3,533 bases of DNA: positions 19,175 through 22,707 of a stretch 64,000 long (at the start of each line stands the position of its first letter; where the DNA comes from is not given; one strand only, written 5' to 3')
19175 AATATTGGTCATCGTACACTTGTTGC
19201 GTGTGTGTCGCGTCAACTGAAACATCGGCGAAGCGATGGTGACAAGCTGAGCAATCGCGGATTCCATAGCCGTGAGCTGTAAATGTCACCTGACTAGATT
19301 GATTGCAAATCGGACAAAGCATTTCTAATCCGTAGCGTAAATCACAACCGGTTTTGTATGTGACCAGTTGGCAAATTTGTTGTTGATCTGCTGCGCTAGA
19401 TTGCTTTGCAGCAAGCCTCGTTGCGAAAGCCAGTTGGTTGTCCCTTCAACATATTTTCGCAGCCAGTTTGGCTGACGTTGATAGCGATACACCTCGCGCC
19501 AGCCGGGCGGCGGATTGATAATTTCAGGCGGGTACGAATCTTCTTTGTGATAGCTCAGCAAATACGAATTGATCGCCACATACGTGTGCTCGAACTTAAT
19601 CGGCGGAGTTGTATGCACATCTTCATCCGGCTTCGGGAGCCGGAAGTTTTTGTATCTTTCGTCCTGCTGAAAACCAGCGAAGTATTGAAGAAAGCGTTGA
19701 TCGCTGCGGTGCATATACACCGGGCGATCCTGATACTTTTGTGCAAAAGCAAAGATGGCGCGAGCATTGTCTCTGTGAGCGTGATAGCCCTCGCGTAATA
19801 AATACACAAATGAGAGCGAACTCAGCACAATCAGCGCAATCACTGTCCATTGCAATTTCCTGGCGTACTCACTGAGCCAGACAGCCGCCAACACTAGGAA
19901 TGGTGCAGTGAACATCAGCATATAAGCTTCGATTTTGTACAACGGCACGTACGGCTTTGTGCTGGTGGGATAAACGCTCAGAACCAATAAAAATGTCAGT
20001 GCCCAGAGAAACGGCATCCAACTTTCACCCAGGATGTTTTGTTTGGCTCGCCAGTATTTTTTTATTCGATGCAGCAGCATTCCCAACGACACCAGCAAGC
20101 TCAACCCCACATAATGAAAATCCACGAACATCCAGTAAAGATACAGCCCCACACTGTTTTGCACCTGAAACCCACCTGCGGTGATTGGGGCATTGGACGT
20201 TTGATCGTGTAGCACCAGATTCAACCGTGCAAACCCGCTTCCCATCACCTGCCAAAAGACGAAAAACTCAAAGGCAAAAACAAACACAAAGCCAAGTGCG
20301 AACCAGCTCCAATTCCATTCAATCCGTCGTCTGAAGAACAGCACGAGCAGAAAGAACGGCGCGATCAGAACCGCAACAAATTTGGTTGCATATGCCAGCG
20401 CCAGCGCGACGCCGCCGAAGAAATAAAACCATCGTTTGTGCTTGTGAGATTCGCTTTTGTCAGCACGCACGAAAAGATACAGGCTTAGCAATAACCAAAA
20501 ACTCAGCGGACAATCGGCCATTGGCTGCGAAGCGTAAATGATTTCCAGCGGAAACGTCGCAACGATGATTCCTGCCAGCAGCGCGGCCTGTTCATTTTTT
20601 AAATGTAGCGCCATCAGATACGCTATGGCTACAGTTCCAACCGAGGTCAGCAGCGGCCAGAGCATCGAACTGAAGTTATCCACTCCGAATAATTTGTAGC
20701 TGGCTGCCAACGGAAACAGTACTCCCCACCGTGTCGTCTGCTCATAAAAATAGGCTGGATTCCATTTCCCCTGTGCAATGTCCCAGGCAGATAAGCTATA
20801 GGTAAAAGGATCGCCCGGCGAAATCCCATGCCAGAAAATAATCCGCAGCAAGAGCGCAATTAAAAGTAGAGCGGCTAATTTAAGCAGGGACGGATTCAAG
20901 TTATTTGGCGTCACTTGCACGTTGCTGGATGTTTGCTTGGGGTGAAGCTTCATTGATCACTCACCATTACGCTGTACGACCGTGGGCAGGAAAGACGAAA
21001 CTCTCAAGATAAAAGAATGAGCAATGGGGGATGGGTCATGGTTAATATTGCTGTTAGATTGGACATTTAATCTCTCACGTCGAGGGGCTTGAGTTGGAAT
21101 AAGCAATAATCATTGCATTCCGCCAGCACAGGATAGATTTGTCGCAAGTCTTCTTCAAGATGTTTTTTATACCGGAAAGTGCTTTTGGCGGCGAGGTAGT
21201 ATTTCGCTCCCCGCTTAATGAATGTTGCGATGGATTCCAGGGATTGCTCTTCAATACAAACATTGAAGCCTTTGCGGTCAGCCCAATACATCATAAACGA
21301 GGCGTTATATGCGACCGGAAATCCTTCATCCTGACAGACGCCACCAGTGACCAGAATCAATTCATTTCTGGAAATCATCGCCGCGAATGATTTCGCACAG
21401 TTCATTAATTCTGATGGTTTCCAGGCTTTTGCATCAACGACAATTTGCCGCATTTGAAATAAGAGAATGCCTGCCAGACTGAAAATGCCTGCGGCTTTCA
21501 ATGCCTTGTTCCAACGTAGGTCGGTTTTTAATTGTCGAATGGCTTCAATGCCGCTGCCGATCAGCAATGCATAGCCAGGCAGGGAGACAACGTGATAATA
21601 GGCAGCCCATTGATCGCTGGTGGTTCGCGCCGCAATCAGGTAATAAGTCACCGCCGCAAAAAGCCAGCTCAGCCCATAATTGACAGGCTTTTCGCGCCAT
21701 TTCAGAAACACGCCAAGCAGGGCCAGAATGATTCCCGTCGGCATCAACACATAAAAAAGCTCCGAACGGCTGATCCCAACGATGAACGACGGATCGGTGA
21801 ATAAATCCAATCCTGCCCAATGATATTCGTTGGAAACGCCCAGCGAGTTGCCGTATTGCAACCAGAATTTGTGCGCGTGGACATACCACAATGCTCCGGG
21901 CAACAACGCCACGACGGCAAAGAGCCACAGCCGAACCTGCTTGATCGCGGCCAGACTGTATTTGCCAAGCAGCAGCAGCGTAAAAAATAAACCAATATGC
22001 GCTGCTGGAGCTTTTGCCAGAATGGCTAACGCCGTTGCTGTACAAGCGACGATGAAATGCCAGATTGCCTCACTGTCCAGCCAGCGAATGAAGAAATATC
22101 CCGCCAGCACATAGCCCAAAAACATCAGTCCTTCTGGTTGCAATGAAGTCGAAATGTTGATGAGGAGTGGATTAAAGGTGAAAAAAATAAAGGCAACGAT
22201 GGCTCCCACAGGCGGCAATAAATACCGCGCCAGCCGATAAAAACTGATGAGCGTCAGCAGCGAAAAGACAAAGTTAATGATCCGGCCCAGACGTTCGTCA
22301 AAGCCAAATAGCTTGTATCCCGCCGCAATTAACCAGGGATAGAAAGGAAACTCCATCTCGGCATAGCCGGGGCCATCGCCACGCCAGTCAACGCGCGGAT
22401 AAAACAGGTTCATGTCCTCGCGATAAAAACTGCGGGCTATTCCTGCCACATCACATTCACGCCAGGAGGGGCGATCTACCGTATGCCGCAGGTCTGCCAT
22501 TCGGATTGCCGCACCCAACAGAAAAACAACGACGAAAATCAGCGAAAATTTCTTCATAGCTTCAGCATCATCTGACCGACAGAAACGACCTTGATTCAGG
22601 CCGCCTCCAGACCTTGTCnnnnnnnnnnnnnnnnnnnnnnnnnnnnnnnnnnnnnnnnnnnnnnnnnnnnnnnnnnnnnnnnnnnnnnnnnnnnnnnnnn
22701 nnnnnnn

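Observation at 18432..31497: Ten-gene operon that looks like an undescribed Arn-like 'protect-flip-deprotect-transfer' amino-sugar modification system using acetyl instead of formyl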

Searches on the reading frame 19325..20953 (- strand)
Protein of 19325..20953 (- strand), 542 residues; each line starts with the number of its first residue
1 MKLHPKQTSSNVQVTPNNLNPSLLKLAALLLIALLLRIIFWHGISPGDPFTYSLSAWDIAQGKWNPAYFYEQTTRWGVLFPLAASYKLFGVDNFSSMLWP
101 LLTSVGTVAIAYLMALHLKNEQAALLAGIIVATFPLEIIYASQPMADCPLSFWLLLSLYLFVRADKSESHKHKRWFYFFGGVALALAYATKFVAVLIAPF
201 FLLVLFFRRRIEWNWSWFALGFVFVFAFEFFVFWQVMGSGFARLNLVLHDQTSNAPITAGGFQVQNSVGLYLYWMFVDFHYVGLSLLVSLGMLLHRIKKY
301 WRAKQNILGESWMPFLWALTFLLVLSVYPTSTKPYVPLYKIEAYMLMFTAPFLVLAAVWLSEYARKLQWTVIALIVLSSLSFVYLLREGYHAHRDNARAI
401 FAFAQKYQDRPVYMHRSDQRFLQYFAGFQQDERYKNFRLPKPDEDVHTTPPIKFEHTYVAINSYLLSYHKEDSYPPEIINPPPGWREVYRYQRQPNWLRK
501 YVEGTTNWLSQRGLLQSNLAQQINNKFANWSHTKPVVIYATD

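Call 3: search_protein_families(library=pfam, proteins=[window:19325-20953:-], max_evalue=0.001)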
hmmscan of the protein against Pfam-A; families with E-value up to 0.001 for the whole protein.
window:19325-20953:- (542 aa): 2 families
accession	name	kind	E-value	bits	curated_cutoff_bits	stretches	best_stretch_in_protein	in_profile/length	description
PF02366.24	PMT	-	1.2e-11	45.1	22.7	1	84-234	73-234/245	Dolichyl-phosphate-mannose-protein mannosyltransferase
PF13231.12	PMT_2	-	1.8e-11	45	26.1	1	82-228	10-154/160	Dolichyl-phosphate-mannose-protein mannosyltransferase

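Call 4: search_protein_families(library=ncbifam, proteins=[window:19325-20953:-], max_evalue=0.001)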
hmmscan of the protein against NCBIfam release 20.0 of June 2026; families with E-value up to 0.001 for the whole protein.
window:19325-20953:- (542 aa): 1 family
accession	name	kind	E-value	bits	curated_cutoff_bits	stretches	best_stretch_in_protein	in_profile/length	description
NF009784.2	PRK13279.1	equivalog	2e-06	26.7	567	1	85-212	72-202/539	lipid IV(A) 4-amino-4-deoxy-L-arabinosyltransferase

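Call 39: search_solved_structures(query=window:19325-20953:-, max_evalue=1)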
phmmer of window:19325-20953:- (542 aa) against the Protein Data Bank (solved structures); distinct sequences matched with E-value up to 1: 0.

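Call 56: find_homologous_proteins(query=window:19325-20953:-, max_evalue=1e-10)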
Query window:19325-20953:- (542 aa): 44 proteins with E <= 1e-10 among 8000 candidates.
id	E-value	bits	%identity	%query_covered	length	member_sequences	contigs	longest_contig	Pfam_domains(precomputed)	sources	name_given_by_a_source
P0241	0.0e+0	1243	100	100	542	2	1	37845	PF02366.25,PF13231.13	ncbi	-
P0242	2.7e-260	883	75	93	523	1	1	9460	PF02366.25,PF13231.13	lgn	-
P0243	8.3e-255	865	73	94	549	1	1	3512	PF02366.25,PF13231.13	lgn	-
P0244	8.1e-250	849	72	93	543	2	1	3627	PF13231.13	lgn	-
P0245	6.5e-248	842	70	97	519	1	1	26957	PF02366.25,PF13231.13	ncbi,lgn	-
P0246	9.0e-248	842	70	97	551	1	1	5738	PF02366.25,PF13231.13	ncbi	-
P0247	5.8e-246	836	70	97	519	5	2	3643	PF02366.25,PF13231.13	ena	-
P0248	1.7e-245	834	71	93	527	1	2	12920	PF02366.25,PF13231.13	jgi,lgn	jgi:4-amino-4-deoxy-L-arabinose transferase-like glycosyltransferase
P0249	7.0e-245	832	70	97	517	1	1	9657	PF02366.25,PF13231.13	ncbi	-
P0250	3.1e-244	830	70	97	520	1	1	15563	PF02366.25,PF13231.13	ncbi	-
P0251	1.0e-243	828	69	97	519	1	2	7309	PF02366.25,PF13231.13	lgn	-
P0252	2.9e-243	827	69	97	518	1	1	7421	PF02366.25,PF13231.13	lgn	-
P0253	2.2e-242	824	70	95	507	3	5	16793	PF02366.25,PF13231.13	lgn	-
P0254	6.0e-241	819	68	97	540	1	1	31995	PF02366.25,PF13231.13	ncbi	-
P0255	7.7e-239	812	70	96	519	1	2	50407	PF02366.25,PF13231.13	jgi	jgi:4-amino-4-deoxy-L-arabinose transferase-like glycosyltransferase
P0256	1.2e-238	812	69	96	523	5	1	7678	PF02366.25,PF13231.13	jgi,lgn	jgi:4-amino-4-deoxy-L-arabinose transferase-like glycosyltransferase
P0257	1.7e-238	811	66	97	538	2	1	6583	PF02366.25,PF13231.13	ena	-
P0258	1.6e-237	808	67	97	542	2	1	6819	PF02366.25,PF13231.13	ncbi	-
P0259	5.2e-235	800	69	92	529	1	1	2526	PF02366.25,PF13231.13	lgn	-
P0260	1.5e-234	798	65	99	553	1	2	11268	PF02366.25,PF13231.13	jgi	jgi:4-amino-4-deoxy-L-arabinose transferase-like glycosyltransferase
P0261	2.1e-234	798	67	97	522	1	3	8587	PF02366.25,PF13231.13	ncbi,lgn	-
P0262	4.0e-231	787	68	93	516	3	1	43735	PF02366.25,PF13231.13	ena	-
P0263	4.5e-230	783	65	97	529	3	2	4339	PF02366.25,PF13231.13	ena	-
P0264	1.1e-228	779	65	94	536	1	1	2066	PF02366.25,PF13231.13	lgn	-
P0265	2.1e-224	765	63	97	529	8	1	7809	PF02366.25,PF13231.13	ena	-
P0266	6.3e-223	760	65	94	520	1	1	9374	PF02366.25,PF13231.13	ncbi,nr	ncbi:MAG TPA: phospholipid carrier-dependent glycosyltransferase [Blastocatellia bacterium]|nr:phosp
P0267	3.3e-222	757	66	92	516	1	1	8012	PF02366.25,PF13231.13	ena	-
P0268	4.8e-195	668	56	96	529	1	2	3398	PF02366.25,PF13231.13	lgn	-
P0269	5.0e-193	661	57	96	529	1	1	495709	PF02366.25,PF13231.13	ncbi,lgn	-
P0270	1.8e-191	656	67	82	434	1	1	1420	PF02366.25,PF13231.13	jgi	jgi:4-amino-4-deoxy-L-arabinose transferase-like glycosyltransferase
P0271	1.4e-175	603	54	96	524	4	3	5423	PF02366.25,PF13231.13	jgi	jgi:4-amino-4-deoxy-L-arabinose transferase-like glycosyltransferase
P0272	4.3e-163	562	51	93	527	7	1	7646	PF13231.13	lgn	-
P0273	1.9e-158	547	49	93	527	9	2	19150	PF02366.25,PF13231.13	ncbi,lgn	-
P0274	5.2e-157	542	48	95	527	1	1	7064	PF02366.25,PF13231.13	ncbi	-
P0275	4.5e-134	466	45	97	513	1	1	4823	PF02366.25,PF13231.13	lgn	-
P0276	7.3e-128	446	41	96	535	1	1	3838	PF02366.25,PF13231.13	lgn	-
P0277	2.1e-123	431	42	93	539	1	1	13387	PF02366.25,PF13231.13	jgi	jgi:4-amino-4-deoxy-L-arabinose transferase-like glycosyltransferase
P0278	2.3e-117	411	40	96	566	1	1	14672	PF02366.25,PF13231.13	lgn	-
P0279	8.0e-117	410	41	95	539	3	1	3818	PF02366.25,PF13231.13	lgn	-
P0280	2.9e-115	404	40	96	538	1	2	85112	PF02366.25,PF13231.13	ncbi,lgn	ncbi:MAG: ArnT family glycosyltransferase [Candidatus Binatia bacterium]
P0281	8.1e-114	400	41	96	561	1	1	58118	PF13231.13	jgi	jgi:hypothetical protein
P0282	4.6e-105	371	36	96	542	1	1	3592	PF02366.25,PF13231.13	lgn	-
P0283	8.3e-102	360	40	82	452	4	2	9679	PF02366.25,PF13231.13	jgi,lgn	-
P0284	4.5e-15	74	24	88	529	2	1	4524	PF13231.13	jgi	jgi:4-amino-4-deoxy-L-arabinose transferase-like glycosyltransferase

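Call 64: predict_structure(alignment_id=A2)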
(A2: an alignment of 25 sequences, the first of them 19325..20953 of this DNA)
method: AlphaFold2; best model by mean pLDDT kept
length: 542 residues; sequences in the alignment: 25
mean_pLDDT: 85.1   pTM: 0.85
mean pLDDT of the five models: 85.1, 84.6, 84.0, 81.4, 78.8
residues with pLDDT >= 90: 284; 70-90: 185; 50-70: 39; < 50: 34
segments of 3 or more residues with pLDDT < 50: 1-9, 11-17, 251-267
pLDDT, mean of each block of 10 residues (from residue 1): 45 50 92 93 82 93 83 85 95 91 96 96 96 89 79 96 92 96 94 87 89 92 95 91 79 43 44 59 77 85 76 93 79 65 85 94 93 90 85 91 95 94 93 90 68 93 90 90 95 90 92 92 86 93 89
secondary structure, 60 per line:
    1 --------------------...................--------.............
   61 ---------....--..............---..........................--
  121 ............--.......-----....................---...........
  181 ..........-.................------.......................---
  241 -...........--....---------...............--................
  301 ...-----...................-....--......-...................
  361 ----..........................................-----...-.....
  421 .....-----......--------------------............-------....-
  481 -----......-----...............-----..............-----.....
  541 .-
elements in order: H21-39 H48-60 H70-73 H76-89 H93-118 H121-132 H135-141 H147-166 H170-190 H192-208 H215-237 H242-252 H255-258 H268-282 H285-303 H309-327 E329-332 E335-337 H342-360 H365-406 E412-414 H416-425 E434-436 E457-462 H463-468 H476-479 E486-491 H497-511 H517-530 E536-541

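Call 66: fold_search(model_id=the predicted structure, library=pdb)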
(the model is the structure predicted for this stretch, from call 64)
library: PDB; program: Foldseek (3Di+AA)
matches with E <= 10: 298; with E <= 0.001: 20
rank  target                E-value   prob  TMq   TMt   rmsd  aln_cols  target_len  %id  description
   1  5ezm                  2.5e-07  1.00  0.53  0.54   7.4       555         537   14  Crystal Structure of ArnT from Cupriavidus metallidurans in the apo state (released 2016-02-17)
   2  3wak                  6.2e-07  1.00  0.55  0.37  13.7       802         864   12  Crystal structure of the Archaeoglobus fulgidus oligosaccharyltransferase (O29867_ARCFU) in the apo form (released 2013-10-30)
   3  3waj                  9.8e-07  1.00  0.52  0.38  13.9       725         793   12  Crystal structure of the Archaeoglobus fulgidus oligosaccharyltransferase (O29867_ARCFU) complex with Zn and sulfate (released 2013-10-30)
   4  7e9s_A                1.2e-06  1.00  0.52  0.35  14.2       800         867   11  Archaeal oligosaccharyltransferase AglB from Archaeoglobus fulgidus in complex with an inhibitory peptide and a dolich (released 2021-09-08)
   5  5f15                  2.3e-06  1.00  0.53  0.53   7.8       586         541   14  Crystal Structure of ArnT from Cupriavidus metallidurans bound to Undecaprenyl phosphate (released 2016-02-17)
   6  9s6t_A                2.8e-06  1.00  0.55  0.61   6.2       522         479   14  Ternary cryo-EM structure of chicken ALG12 with Dol25-PP-GlcNAc2Man7, Dol25-P-Man, and Fab (released 2026-03-18)
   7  6s7t_A                3.6e-06  1.00  0.50  0.39  10.1       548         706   14  Cryo-EM structure of human oligosaccharyltransferase complex OST-B (released 2019-12-18)
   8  9n9j_I                3.9e-06  1.00  0.46  0.37  10.6       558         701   14  Structure of a GRP94 folding intermediate engaged with a CCDC134- and FKBP11-bound secretory translocon (released 2025-11-19)
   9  8b6l_I                5.0e-06  1.00  0.47  0.38  10.6       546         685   15  Subtomogram average of the human Sec61-TRAP-OSTA-translocon (released 2022-12-07)
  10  8agc_A                7.5e-06  1.00  0.38  0.30  15.3       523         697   15  Structure of yeast oligosaccharylransferase complex with lipid-linked oligosaccharide and non-acceptor peptide bound (released 2022-12-07)
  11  9s6s_A                1.2e-05  1.00  0.61  0.61   7.2       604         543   12  Ternary cryo-EM structure of human ALG9 with Dol25-PP-GlcNAc2Man6, Dol25-P-Man and Fab (released 2026-03-18)
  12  6s7o_A                1.5e-05  1.00  0.47  0.40  12.9       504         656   15  Cryo-EM structure of human oligosaccharyltransferase complex OST-A (released 2019-12-18)
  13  8agb_A                1.5e-05  1.00  0.48  0.41  12.1       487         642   14  Structure of yeast oligosaccharylransferase complex with lipid-linked oligosaccharide bound (released 2022-12-07)
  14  9s6u_A                1.6e-05  1.00  0.61  0.60   7.2       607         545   13  Ternary cryo-EM structure of human ALG9 with Dol25-PP-GlcNAc2Man8, Dol25-P-Man and Fab (released 2026-03-18)
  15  6ftg_5                1.6e-05  1.00  0.46  0.40  14.3       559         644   13  Subtomogram average of OST-containing ribosome-translocon complexes from canine rough microsomal membranes (released 2018-03-21)
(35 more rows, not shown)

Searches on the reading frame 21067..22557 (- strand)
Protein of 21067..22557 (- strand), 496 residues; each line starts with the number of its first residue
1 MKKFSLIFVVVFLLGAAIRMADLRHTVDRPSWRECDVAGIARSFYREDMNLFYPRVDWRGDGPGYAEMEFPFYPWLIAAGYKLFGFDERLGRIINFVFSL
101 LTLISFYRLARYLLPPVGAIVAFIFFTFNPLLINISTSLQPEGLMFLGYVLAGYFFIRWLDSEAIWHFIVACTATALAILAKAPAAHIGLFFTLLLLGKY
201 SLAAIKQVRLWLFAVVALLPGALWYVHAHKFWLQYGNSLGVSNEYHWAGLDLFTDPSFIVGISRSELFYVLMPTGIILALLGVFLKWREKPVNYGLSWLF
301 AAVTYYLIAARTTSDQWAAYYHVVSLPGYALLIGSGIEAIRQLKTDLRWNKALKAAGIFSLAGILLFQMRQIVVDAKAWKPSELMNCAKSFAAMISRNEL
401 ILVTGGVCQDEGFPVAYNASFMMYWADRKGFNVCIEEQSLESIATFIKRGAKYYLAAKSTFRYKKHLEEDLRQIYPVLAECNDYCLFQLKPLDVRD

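Call 3: search_protein_families(library=pfam, proteins=[window:21067-22557:-], max_evalue=0.001)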
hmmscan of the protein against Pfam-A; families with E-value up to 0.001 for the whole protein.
window:21067-22557:- (496 aa): 1 family
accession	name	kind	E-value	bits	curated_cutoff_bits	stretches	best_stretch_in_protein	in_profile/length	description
PF13231.12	PMT_2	-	9.1e-17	62.2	26.1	1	71-220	4-153/160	Dolichyl-phosphate-mannose-protein mannosyltransferase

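Call 4: search_protein_families(library=ncbifam, proteins=[window:21067-22557:-], max_evalue=0.001)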
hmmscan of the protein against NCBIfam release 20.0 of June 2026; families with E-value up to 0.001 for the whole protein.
window:21067-22557:- (496 aa): 1 family
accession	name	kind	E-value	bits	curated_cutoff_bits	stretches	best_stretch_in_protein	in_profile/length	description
TIGR03663.1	TIGR03663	subfamily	1.1e-07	31.2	126.25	1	71-195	53-177/435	flippase activity-associated protein Agl23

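Call 38: search_solved_structures(query=window:21067-22557:-, max_evalue=1)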
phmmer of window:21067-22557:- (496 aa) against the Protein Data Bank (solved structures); distinct sequences matched with E-value up to 1: 0.
